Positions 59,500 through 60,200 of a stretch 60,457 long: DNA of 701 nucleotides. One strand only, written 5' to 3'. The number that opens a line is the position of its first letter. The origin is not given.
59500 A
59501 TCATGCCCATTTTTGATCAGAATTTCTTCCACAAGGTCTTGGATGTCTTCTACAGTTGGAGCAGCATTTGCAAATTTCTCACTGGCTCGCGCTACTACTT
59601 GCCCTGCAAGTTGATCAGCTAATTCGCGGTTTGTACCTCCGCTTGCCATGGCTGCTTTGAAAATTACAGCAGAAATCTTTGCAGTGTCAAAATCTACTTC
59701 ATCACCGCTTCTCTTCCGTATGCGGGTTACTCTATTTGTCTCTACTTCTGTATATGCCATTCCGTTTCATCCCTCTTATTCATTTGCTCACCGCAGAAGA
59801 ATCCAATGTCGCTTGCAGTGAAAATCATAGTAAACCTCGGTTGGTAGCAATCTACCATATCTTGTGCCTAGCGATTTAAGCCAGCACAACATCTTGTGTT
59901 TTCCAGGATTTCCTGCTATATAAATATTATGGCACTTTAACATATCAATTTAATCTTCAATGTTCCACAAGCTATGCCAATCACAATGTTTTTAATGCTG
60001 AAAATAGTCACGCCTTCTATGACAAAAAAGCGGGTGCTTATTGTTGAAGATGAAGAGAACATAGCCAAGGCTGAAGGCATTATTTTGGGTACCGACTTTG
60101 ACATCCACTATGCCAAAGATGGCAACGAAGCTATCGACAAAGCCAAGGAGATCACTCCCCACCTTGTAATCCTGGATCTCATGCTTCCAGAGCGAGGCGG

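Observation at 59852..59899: Tandem bacterial-type NrdR operator boxes over an archaeal promoter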

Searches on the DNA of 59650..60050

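Call 60: search_rna_families(source=window, start=59650, end=60050, threshold=evalue, max_evalue=1)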
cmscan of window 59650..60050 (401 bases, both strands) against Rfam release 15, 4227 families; matches with E-value up to 1: 0.
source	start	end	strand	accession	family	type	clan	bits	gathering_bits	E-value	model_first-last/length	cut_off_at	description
